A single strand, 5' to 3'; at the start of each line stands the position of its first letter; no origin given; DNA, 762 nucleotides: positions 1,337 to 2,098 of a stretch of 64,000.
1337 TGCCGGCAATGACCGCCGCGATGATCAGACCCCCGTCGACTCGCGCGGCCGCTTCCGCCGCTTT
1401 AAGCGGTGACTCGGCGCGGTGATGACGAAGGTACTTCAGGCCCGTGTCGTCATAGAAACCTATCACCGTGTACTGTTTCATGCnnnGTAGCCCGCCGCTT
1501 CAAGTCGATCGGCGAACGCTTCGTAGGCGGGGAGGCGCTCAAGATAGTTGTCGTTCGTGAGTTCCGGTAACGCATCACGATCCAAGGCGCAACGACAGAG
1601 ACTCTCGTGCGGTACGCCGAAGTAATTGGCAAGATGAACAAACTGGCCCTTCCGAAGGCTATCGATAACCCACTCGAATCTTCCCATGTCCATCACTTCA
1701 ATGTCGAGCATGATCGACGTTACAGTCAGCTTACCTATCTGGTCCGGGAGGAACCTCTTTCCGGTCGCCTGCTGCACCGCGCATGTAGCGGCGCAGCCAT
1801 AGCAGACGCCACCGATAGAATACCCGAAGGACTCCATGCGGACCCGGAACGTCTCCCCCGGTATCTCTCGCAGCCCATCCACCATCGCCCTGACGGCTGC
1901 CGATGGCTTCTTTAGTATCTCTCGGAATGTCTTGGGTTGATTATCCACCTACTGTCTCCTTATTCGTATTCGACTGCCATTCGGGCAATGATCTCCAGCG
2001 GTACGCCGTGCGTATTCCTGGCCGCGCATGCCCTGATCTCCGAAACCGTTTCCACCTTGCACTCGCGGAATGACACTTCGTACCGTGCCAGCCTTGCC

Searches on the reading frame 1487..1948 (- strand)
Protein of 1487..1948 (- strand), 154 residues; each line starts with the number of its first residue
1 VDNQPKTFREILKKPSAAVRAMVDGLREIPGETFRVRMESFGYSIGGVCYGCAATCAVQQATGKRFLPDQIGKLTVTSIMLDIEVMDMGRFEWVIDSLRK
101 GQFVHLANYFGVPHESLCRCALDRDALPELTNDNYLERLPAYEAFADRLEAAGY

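Call 58: find_encoding_contigs(protein=window:1487-1948:-, flank=10000, max_places=1)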
Protein window:1487-1948:- (154 aa): 2 contigs read that carry it; 1 place shown.
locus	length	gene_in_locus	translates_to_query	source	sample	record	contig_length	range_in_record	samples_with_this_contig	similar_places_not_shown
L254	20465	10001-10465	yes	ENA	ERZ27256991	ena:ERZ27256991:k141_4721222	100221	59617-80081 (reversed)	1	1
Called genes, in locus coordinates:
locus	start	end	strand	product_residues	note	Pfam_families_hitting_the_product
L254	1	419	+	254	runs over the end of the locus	-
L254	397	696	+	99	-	-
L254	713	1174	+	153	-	-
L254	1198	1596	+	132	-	PF20594:DUF6794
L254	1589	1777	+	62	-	-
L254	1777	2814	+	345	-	PF07505:DUF5131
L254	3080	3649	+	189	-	PF08281:Sigma70_r4_2, PF04545:Sigma70_r4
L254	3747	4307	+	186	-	-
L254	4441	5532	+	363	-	-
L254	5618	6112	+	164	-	-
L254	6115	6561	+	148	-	-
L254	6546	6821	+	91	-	-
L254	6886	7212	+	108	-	-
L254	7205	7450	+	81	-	-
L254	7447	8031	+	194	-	-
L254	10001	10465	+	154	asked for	-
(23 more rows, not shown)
